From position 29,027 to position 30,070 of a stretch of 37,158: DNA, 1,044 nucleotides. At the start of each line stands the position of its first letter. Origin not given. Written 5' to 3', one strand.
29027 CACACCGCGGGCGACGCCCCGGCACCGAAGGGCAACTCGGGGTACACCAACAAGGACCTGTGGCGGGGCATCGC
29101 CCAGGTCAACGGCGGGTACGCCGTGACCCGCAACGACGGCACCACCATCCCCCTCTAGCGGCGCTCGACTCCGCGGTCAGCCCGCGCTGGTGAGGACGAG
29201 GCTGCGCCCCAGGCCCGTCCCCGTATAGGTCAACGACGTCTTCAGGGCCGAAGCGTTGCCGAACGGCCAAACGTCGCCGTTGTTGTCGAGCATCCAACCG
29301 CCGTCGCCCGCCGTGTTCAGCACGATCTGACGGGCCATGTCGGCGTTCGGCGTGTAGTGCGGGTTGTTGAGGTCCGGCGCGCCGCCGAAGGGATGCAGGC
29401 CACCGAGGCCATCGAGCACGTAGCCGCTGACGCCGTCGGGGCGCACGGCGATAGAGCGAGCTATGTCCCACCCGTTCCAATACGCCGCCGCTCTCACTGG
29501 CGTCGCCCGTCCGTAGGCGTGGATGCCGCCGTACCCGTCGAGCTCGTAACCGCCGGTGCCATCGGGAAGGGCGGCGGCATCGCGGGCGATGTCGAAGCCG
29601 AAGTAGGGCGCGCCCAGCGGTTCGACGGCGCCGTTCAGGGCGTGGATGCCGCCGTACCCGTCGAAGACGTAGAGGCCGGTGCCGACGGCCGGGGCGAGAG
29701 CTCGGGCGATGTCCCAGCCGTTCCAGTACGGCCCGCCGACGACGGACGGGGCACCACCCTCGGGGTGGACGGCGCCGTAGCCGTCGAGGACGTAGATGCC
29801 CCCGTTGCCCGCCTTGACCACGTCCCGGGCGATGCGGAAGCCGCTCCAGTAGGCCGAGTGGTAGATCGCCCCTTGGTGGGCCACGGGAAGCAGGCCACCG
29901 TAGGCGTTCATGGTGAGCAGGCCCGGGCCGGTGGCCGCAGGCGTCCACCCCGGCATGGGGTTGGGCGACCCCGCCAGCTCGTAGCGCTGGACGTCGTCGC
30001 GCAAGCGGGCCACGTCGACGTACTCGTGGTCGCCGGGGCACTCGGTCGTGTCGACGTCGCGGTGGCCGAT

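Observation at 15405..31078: One unassigned ~42-residue repeat module is fused to four different secreted cell-wall-type head domains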

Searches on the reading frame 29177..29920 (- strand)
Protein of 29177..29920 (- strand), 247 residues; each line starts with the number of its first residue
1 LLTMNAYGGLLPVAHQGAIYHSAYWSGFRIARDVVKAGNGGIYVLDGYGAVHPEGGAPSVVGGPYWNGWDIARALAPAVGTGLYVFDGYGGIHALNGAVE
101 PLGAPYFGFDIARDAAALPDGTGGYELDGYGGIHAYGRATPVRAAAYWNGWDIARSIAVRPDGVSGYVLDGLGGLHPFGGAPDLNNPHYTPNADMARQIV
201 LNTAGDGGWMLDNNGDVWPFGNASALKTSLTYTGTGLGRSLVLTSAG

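Call 9: search_solved_structures(query=window:29177-29920:-, max_evalue=10, show_alignments=2)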
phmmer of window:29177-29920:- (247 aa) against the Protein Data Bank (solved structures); distinct sequences matched with E-value up to 10: 4.
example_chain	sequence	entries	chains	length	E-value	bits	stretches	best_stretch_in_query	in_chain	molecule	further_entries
6m5y_A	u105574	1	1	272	0.0023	20.7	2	186-236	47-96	Galectin-1,Galectin-1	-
1w6m_A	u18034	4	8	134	0.52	13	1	186-236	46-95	GALECTIN-1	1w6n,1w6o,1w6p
2zkn_A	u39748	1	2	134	1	12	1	186-237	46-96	Galectin-1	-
4lbq_A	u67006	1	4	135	1.2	11.7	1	186-234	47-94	Galectin-1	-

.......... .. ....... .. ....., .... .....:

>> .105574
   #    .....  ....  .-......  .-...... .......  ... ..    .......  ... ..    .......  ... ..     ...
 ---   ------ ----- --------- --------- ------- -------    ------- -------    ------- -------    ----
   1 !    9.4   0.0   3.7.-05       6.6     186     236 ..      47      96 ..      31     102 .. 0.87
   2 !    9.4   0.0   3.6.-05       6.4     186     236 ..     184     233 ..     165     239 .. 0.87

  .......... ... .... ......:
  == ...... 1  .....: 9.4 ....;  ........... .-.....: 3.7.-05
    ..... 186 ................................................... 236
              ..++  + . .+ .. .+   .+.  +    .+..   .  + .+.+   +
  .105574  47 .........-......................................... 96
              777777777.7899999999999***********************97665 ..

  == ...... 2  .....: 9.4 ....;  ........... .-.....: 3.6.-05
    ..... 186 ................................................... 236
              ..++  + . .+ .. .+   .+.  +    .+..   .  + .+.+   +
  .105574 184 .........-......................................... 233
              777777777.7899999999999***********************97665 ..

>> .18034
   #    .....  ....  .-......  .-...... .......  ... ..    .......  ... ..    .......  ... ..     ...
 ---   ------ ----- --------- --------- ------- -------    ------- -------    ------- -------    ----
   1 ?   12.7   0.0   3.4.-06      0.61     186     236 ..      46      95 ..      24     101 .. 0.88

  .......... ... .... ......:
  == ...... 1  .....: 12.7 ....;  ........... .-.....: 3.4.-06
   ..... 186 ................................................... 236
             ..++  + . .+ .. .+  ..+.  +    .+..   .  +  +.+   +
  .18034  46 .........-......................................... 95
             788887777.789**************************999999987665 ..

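Call 10: find_homologous_proteins(query=window:29177-29920:-, max_evalue=0.001)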
Query window:29177-29920:- (247 aa): 474 proteins with E <= 0.001 among 5442 candidates; the best 120 are listed.
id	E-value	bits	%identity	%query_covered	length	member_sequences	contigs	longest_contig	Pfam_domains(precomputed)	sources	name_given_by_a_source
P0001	4.6e-70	254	46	90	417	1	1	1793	-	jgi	jgi:hypothetical protein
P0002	2.7e-68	249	42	77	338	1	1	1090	-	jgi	jgi:hypothetical protein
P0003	8.1e-66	240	40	98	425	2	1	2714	PF00188.33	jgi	jgi:hypothetical protein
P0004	4.9e-64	235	41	72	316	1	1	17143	PF00041.28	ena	-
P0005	7.4e-64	234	50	83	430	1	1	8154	PF05257.23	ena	-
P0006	1.3e-63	233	52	72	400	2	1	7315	PF00188.33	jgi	-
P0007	3.4e-63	232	43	98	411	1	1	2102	-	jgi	jgi:hypothetical protein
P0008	1.4e-62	230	44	98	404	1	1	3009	-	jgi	jgi:hypothetical protein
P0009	4.2e-62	228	39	98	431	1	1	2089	PF00188.33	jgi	jgi:hypothetical protein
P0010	4.3e-62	228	52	98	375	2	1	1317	PF01510.31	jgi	jgi:hypothetical protein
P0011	4.7e-62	228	51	92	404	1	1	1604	PF05257.23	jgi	jgi:hypothetical protein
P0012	6.6e-62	228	42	90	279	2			-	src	-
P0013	1.1e-61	227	43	80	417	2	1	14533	PF00188.33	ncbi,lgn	-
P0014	1.1e-59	220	47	82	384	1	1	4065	PF01551.30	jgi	jgi:hypothetical protein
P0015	4.1e-59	218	45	83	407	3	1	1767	-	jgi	jgi:hypothetical protein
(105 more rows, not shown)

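Call 13: search_protein_families(library=pfam, alignment_id=A1, max_evalue=0.01)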
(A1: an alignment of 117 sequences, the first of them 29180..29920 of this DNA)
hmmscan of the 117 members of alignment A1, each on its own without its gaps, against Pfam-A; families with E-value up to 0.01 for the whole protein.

A. member 1, window:29180-29920:- (247 aa): 0 families

B. families by the number of members that match (of 117 scanned): 27 families (the first 25 are shown)
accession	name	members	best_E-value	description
PF22544.2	HYDIN_VesB_CFA65-like_Ig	15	1.5e-05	HYDIN/CFA65/VesB-like, Ig-like domain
PF22073.2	Cep192_D4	14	1.5e-05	Cep192 domain 4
PF00188.32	CAP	13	2.2e-14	Cysteine-rich secretory protein family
PF05257.22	CHAP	11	7.2e-12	CHAP domain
PF00041.27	fn3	5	4.7e-16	Fibronectin type III domain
PF07610.17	DUF1573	5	9.6e-05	Protein of unknown function (DUF1573)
PF01510.30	Amidase_2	4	2.8e-16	N-acetylmuramoyl-L-alanine amidase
PF01833.30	TIG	3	8.2e-16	IPT/TIG domain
PF25059.1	FN3_DSCAM-DSCAML_C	3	0.00042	DSCAM/DSCAML C-terminal Fn3-like domain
PF15780.11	ASH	3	0.0026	Abnormal spindle-like microcephaly-assoc'd, ASPM-SPD-2-Hydin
PF12375.13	DUF3653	2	0.0027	Phage protein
PF01522.26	Polysacc_deac_1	1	7.2e-36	Polysaccharide deacetylase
PF00082.27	Peptidase_S8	1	3.5e-23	Subtilase family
PF00704.34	Glyco_hydro_18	1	5.3e-17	Glycosyl hydrolases family 18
PF01551.29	Peptidase_M23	1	1.8e-09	Peptidase family M23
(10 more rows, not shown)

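Call 18: search_solved_structures(query=A1, max_evalue=10, show_alignments=2)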
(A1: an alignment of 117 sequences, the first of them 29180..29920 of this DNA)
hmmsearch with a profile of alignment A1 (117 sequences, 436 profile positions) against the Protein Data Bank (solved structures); distinct sequences matched with E-value up to 10: 0.

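Call 19: predict_structure(alignment_id=A1)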
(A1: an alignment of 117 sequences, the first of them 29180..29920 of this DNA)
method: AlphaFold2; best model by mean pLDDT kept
length: 247 residues; sequences in the alignment: 117
mean_pLDDT: 95.1   pTM: 0.91
mean pLDDT of the five models: 95.1, 94.7, 94.6, 94.6, 94.5
residues with pLDDT >= 90: 220; 70-90: 25; 50-70: 1; < 50: 1
segments of 3 or more residues with pLDDT < 50: none
pLDDT, mean of each block of 10 residues (from residue 1): 96 88 96 96 98 96 95 97 97 96 93 98 98 98 93 98 98 98 94 96 97 96 89 92 79
secondary structure, 60 per line:
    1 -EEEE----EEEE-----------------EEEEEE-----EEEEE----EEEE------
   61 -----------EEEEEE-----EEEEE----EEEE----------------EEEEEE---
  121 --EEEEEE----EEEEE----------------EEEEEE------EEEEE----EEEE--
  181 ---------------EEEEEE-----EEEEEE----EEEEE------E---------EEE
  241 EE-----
elements in order: E2-5 E10-13 E31-36 E42-46 E51-54 E72-77 E83-87 E92-95 E112-117 E123-128 E133-137 E154-159 E166-170 E175-178 E196-201 E207-212 E217-221 E238-242
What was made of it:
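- On Beta-propeller fold (six-bladed): AF2 gives pLDDT 95.1 and pTM 0.91 (call 19).
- AlphaFold2 of the amidase tail with 117 sequences gives pLDDT 95.1 and pTM 0.91 (call 19).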

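Call 21: fold_search(model_id=the predicted structure, library=pdb)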
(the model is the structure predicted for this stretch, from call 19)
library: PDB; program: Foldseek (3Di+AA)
matches with E <= 10: 1937; with E <= 0.001: 275
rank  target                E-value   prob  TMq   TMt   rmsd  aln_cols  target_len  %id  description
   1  1nr0                  6.7e-06  1.00  0.56  0.26   7.3       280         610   10  Two Seven-Bladed Beta-Propeller Domains Revealed By The Structure Of A C. elegans Homologue Of Yeast Actin Interacting P (released 2003-07-01)
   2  1l0q_A                1.4e-05  1.00  0.52  0.35   8.6       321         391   14  Tandem YVTN beta-propeller and PKD domains from an archaeal surface layer protein (released 2002-11-06)
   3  9m58_B                1.5e-05  1.00  0.54  0.36   8.5       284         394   17  Cu/Zn-superoxide dismutase from Deinococcus radiodurans (Calcium-free) (released 2025-09-24)
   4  5yzv_A                2.1e-05  1.00  0.40  0.36   9.5       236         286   17  Biophysical and structural characterization of the thermostable WD40 domain of a prokaryotic protein, Thermomonospora  (released 2018-10-03)
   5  7mq8_LN               2.7e-05  1.00  0.50  0.21   8.3       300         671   14  Cryo-EM structure of the human SSU processome, state pre-A1 (released 2021-09-22)
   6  5yzv_B                2.7e-05  1.00  0.42  0.37   9.5       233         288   18  Biophysical and structural characterization of the thermostable WD40 domain of a prokaryotic protein, Thermomonospora  (released 2018-10-03)
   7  7bie_A                3.4e-05  1.00  0.37  0.33  10.5       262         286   11  Crystal structure of nvWrap-T, a 7-bladed symmetric propeller (released 2021-09-22)
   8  7bif_A                3.4e-05  1.00  0.41  0.36  11.0       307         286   11  Crystal structure of v22WRAP-T, a 7-bladed designer protein (released 2021-09-22)
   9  3sov_A                3.7e-05  1.00  0.67  0.55   5.1       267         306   14  The structure of a beta propeller domain in complex with peptide S (released 2011-09-21)
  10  9m59_A                3.7e-05  1.00  0.54  0.33   8.3       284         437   17  Cu/Zn-superoxide dismutase from Deinococcus radiodurans (Calcium-bound) (released 2025-09-24)
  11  8e3q_B                3.9e-05  1.00  0.51  0.36   6.7       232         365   11  CRYO-EM STRUCTURE OF the human MPSF (released 2023-01-18)
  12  7mq8_LS               3.9e-05  1.00  0.47  0.29   7.8       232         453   16  Cryo-EM structure of the human SSU processome, state pre-A1 (released 2021-09-22)
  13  7shf_D                4.3e-05  1.00  0.54  0.40   6.8       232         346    9  Cryo-EM structure of GPR158 coupled to the RGS7-Gbeta5 complex (released 2021-12-01)
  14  8hdo_B                4.5e-05  1.00  0.52  0.41   7.9       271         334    9  Structure of A2BR bound to synthetic agonists BAY 60-6583 (released 2023-01-18)
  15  6dnh_B                4.8e-05  1.00  0.54  0.38   5.3       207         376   12  Cryo-EM structure of human CPSF-160-WDR33-CPSF-30-PAS RNA complex at 3.4 A resolution (released 2018-06-27)
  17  8ffe_A                5.3e-05  1.00  0.68  0.30   5.2       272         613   16  Crystal structure of LRP6 E1E2 domains bound to YW210.09 Fab and engineered XWnt8 peptide (released 2023-03-08)
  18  3sob_B                5.3e-05  1.00  0.66  0.55   4.6       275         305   14  The structure of the first YWTD beta propeller domain of LRP6 in complex with a FAB (released 2011-09-21)
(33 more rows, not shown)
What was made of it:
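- On Beta-propeller fold (six-bladed): All top Foldseek PDB hits are propellers, and the best TM scores are to six-bladed YWTD domains (call 21).
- Closest known: Six-bladed YWTD. Same: These are the closest solved folds: LRP6 3sov, 3sob and 8ffe at TM 0.66-0.68, LRP4 at 0.64, and the archaeal S-layer YVTN protein 1l0q among the top hits (call 21).
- Closest known: Six-bladed YWTD. Different: Sequence identity in the structural alignments is 10-17% (call 21).
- The best TM scores, 0.66-0.68, are to six-bladed YWTD domains (call 21). Propellers are common protein-interaction scaffolds, and the Foldseek hits are mostly WD40 and YWTD proteins (call 21). YVTN propellers occur in an archaeal S-layer protein (1l0q, call 21).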

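Call 22: find_related_loci(query=A1, collection=genome_contigs, flank=10000)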
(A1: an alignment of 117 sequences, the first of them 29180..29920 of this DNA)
Query A1 (247 aa) in genome_contigs; peptide patterns used: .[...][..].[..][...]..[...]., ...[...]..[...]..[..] (x = any residue, [..] = any of these).
594 stretches matched a pattern (row limit reached: there are more); 530 encode a relative of the query (tblastn E <= 1e-3); the best 80 are kept; 79 distinct loci.
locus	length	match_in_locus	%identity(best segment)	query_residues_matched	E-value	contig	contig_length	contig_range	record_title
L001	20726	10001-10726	51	1-242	4e-65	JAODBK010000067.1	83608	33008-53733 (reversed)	MAG: Acidimicrobiales bacterium isolate RYN_50 scaffold_1036098, whole genome shotgun sequence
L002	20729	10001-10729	50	1-244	1e-62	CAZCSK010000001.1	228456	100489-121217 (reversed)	MAG TPA_asm: uncultured Actinomycetes bacterium isolate SRP136066_co1_186 genome assembly, contig: NODE_12_length_228456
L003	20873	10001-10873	49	1-247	2e-59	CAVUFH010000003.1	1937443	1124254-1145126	MAG: uncultured Actinomycetes bacterium isolate MFD04944.bin.1.41 genome assembly, contig: contig_25551, whole genome sh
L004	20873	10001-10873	49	1-247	2e-57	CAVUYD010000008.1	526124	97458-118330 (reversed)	MAG: uncultured Actinomycetes bacterium isolate MFD05942.bin.2.133 genome assembly, contig: contig_6410, whole genome sh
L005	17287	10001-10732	45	1-247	7e-55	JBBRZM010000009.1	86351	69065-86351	MAG: Acidimicrobiia bacterium isolate metawrap_la5_47 metawrap_la5_47_K_1828563_L_86351_cov_32.3151, whole genome shotgu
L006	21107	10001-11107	41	3-247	7e-53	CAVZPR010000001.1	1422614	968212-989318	MAG: Candidatus Dormibacteraeota bacterium isolate MFD09603.bin.2.40 genome assembly, contig: contig_10890, whole genome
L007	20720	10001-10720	49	3-247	3e-51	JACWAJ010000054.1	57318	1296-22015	MAG: bacterium isolate B_DOR_08 k141_343517, whole genome shotgun sequence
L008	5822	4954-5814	46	1-247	8e-51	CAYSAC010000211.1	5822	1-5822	MAG TPA_asm: uncultured Acidimicrobiaceae bacterium isolate SRP136066_co1_115 genome assembly, contig: NODE_23172_length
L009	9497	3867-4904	50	3-247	2e-49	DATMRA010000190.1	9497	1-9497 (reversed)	MAG TPA_asm: Candidatus Acidiferrales bacterium isolate SMAG_U12943 k141_2075269, whole genome shotgun sequence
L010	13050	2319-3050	44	4-247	7e-49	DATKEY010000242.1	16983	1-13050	MAG TPA_asm: Candidatus Dormiibacterota bacterium isolate SMAG_U14511 k141_1741609, whole genome shotgun sequence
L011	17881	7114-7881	45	1-241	1e-48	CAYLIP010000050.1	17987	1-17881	MAG TPA_asm: uncultured Actinomycetes bacterium isolate SRP272529_co1_245 genome assembly, contig: NODE_5217_length_1798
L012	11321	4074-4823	44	1-247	7e-49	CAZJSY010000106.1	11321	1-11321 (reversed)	MAG TPA_asm: uncultured Burkholderiales bacterium isolate SRP272529_co1_36 genome assembly, contig: NODE_10394_length_11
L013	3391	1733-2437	48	3-247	9e-49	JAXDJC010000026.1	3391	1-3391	MAG: Thermoleophilaceae bacterium isolate BP_562 scaffold_2456779, whole genome shotgun sequence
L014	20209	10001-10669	49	2-247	3e-48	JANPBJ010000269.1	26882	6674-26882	MAG: Acidimicrobiia bacterium isolate VAR_78_metabat_94 VAR_78_k141_320068, whole genome shotgun sequence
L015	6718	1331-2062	45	4-247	3e-48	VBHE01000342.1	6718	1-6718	MAG: Chloroflexi bacterium isolate CF_96 14_1009_12_20cm_scaffold_38783, whole genome shotgun sequence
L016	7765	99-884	46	2-247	8e-48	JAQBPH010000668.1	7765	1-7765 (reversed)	MAG: Chloroflexota bacterium isolate RYN_342 scaffold_2307787, whole genome shotgun sequence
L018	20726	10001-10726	47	1-247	1e-46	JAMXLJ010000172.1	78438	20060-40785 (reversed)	MAG: Acidimicrobiia bacterium isolate Bin.002_Pasture k127_9617013, whole genome shotgun sequence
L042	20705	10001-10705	45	2-247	1e-43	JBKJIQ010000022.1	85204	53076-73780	MAG: Acidimicrobiia bacterium isolate ant_bin.168 S1Ck117_5059956_flag_0_multi_33.1238_len_85204, whole genome shotgun s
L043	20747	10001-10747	48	3-247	3e-43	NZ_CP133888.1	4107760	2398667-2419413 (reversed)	Salinilacustrithrix flava strain EGI L10123 chromosome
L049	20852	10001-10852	42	1-247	1e-42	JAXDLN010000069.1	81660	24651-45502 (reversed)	MAG: Chloroflexota bacterium isolate BP_619 scaffold_5145847, whole genome shotgun sequence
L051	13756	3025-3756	46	2-247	1e-46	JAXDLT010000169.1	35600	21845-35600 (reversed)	MAG: Chloroflexota bacterium isolate BP_624 scaffold_2461730, whole genome shotgun sequence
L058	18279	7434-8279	44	1-247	4e-43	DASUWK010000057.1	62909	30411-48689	MAG TPA_asm: Candidatus Dormiibacterota bacterium isolate SMAG_U1841 k141_1035891, whole genome shotgun sequence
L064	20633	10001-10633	45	3-247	9e-42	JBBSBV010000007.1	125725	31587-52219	MAG: Acidimicrobiia bacterium isolate La6_metabat2.202 La6_metabat2.202_K_1388118_L_125725_cov_15.0001, whole genome sho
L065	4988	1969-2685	45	3-245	2e-41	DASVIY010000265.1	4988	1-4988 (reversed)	MAG TPA_asm: Acidimicrobiia bacterium isolate SMAG_U3005 k141_74035, whole genome shotgun sequence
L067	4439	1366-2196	46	1-243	3e-41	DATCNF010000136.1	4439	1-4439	MAG TPA_asm: Candidatus Dormiibacterota bacterium isolate SMAG_U7168 k141_41613, whole genome shotgun sequence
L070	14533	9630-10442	43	1-247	7e-41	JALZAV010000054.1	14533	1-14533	MAG: Candidatus Dormiibacterota bacterium isolate KAP bin100 SD1490_NODE_1346_length_14533_cov_4.052409, whole genome sh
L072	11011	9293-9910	47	4-243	4e-41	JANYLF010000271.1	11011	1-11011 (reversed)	MAG: Acidimicrobiia bacterium isolate GL140_5_metabinner_93 GL140_5_k141_2768968, whole genome shotgun sequence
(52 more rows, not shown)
